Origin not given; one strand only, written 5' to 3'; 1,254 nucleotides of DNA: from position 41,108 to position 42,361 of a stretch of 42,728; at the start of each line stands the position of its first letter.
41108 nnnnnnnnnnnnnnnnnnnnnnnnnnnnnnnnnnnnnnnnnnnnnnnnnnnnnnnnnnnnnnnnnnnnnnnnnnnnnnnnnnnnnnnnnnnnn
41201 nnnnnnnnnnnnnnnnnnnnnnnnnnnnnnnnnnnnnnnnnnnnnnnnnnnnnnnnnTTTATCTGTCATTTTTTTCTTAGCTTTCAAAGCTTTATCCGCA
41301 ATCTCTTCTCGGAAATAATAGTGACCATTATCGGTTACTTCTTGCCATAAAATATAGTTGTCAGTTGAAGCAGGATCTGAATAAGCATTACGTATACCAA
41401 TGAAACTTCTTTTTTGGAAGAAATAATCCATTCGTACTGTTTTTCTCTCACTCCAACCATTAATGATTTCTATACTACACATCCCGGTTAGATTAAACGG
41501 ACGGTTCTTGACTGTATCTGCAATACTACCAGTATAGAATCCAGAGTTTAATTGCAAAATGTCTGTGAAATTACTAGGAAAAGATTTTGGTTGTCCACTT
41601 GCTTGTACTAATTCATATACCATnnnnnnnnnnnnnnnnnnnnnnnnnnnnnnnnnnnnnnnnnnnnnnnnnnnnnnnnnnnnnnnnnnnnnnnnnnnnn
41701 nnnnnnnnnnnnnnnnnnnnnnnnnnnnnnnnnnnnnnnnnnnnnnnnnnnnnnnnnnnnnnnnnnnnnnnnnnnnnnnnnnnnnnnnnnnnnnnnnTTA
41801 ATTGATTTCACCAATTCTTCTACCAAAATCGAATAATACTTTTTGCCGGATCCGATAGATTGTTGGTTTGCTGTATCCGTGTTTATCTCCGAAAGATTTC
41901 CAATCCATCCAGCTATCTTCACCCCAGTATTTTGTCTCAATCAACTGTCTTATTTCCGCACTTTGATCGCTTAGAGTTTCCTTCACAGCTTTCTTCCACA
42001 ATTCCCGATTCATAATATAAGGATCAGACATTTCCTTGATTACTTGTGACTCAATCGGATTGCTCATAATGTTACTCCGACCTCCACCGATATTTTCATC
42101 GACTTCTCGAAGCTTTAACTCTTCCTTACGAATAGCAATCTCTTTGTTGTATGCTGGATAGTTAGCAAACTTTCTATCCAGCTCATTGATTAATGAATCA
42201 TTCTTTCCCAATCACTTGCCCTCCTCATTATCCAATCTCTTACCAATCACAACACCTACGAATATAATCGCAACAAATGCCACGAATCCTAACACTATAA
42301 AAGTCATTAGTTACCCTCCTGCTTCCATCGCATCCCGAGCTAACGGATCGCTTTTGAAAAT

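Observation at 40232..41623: Free-standing metallophosphoesterase, paralogous to the tail-tip enzyme domain and enclosed by two terminators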

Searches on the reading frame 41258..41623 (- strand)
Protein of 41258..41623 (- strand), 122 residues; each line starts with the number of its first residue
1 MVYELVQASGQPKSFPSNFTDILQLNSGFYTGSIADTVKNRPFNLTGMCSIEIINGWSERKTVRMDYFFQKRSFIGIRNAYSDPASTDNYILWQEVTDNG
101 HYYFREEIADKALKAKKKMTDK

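Call 76: predict_structure(alignment_id=A5)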
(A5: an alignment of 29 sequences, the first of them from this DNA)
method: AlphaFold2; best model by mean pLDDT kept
length: 122 residues; sequences in the alignment: 29
mean_pLDDT: 83.9   pTM: 0.72
mean pLDDT of the five models: 83.9, 83.3, 83.3, 82.5, 81.9
residues with pLDDT >= 90: 71; 70-90: 18; 50-70: 32; < 50: 1
segments of 3 or more residues with pLDDT < 50: none
pLDDT, mean of each block of 10 residues (from residue 1): 88 95 95 95 93 92 95 90 62 84 61 63 47
secondary structure, 60 per line:
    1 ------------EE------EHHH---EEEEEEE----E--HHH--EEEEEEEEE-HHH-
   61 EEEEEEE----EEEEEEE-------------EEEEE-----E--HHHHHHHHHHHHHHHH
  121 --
elements in order: E28-34 E47-55 E61-67 E72-78 E92-96 H105-120
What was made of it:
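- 41330..41623 (-): N-terminal beta domain (N-dom, residues 1-98), shared with phage fibre and appendage proteins. AF2 pLDDT is above 90 for residues 1-80 (call 76).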

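Call 79: fold_search(model_id=the predicted structure, library=pdb)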
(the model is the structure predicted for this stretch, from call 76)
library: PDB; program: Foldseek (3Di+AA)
matches with E <= 10: 295; with E <= 0.001: 0
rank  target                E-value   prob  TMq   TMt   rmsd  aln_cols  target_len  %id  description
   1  9euf_5                7.2e-02  0.96  0.48  0.14  10.9       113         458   15  Cryo-EM structure of Staphylococcus aureus bacteriophage phi812 baseplate in the pre-contraction state - complete (released 2025-04-09)
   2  7bfi_C                3.7e-01  0.20  0.21  0.08  10.8        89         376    9  A double-histidine mutant of HSP47 slows down client release at low pH (released 2021-11-10)
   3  7bdu_B                4.7e-01  0.13  0.21  0.08  13.2       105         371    8  Crystal structure of a Hsp47-collagen peptide complex (released 2021-11-10)
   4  3kcg_I                5.3e-01  0.15  0.21  0.07   9.1        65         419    5  Crystal structure of the antithrombin-factor IXa-pentasaccharide complex (released 2010-02-02)
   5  7bdu_A                6.0e-01  0.20  0.21  0.08   9.3        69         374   10  Crystal structure of a Hsp47-collagen peptide complex (released 2021-11-10)
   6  4au2_B                6.4e-01  0.11  0.17  0.08  10.0        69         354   12  Crystal Structure of a Hsp47-collagen complex (released 2012-08-15)
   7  1oyh_I                6.8e-01  0.14  0.21  0.07  10.4        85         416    4  Crystal Structure of P13 Alanine Variant of Antithrombin (released 2004-04-13)
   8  7bfi_D                7.2e-01  0.14  0.21  0.08  10.9        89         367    9  A double-histidine mutant of HSP47 slows down client release at low pH (released 2021-11-10)
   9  1r1l_I                7.6e-01  0.11  0.21  0.07  12.3        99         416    2  Structure of dimeric antithrombin complexed with a P14-P9 reactive loop peptide and an exogenous tripeptide (formyl-no (released 2004-10-05)
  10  4au3_D                8.6e-01  0.10  0.18  0.07   9.7        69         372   12  Crystal Structure of a Hsp47-collagen complex (released 2012-08-15)
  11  1tb6_I                9.1e-01  0.13  0.21  0.07  10.3        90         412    6  2.5A Crystal Structure of the Antithrombin-Thrombin-Heparin Ternary Complex (released 2004-08-17)
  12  4au2_A                9.1e-01  0.10  0.23  0.08  12.6        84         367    8  Crystal Structure of a Hsp47-collagen complex (released 2012-08-15)
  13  3zha_D                9.1e-01  0.10  0.18  0.07   9.8        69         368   12  Molecular basis for the action of the collagen-specific chaperone Hsp47 SERPINH1 and its structure-specific client rec (released 2013-01-09)
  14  4au2_D                9.1e-01  0.09  0.18  0.07  10.3        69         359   12  Crystal Structure of a Hsp47-collagen complex (released 2012-08-15)
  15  4au4_D                9.7e-01  0.15  0.23  0.08   9.4        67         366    9  Crystal Structure of Hsp47 (released 2012-08-15)
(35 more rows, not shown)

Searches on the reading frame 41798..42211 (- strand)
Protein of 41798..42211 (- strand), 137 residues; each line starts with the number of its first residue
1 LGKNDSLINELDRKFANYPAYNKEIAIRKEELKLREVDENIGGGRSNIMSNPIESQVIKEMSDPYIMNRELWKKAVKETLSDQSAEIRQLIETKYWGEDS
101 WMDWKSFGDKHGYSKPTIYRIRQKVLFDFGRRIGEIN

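Call 4: search_protein_families(library=pfam, proteins=[window:41798-42211:-], max_evalue=0.01)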
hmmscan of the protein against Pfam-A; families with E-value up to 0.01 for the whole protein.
window:41798-42211:- (137 aa): 0 families

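Call 8: search_protein_families(library=phrogs, proteins=[window:41798-42211:-], max_evalue=0.001)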
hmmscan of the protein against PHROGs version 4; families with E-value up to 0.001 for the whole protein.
window:41798-42211:- (137 aa): 2 families
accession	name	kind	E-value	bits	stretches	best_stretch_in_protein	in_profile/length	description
phrog_36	-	transcription regulation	3.6e-13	50.6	1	3-136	48-190/220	transcriptional regulator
phrog_248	-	transcription regulation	2.5e-08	35.2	1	8-130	22-134/161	transcriptional activator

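Call 74: search_protein_families(library=ncbifam, proteins=[window:41798-42211:-], max_evalue=0.01)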
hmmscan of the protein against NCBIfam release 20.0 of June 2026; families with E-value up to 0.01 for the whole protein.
window:41798-42211:- (137 aa): 2 families
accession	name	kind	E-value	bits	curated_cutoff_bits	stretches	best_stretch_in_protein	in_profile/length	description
TIGR01636.1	phage_rinA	subfamily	4.4e-13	49.6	31.9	1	7-134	5-133/134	phage transcriptional regulator, RinA family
TIGR01637.1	phage_arpU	subfamily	0.0016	18.6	43.1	1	9-129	12-126/136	ArpU family phage packaging/lysis transcriptional regulator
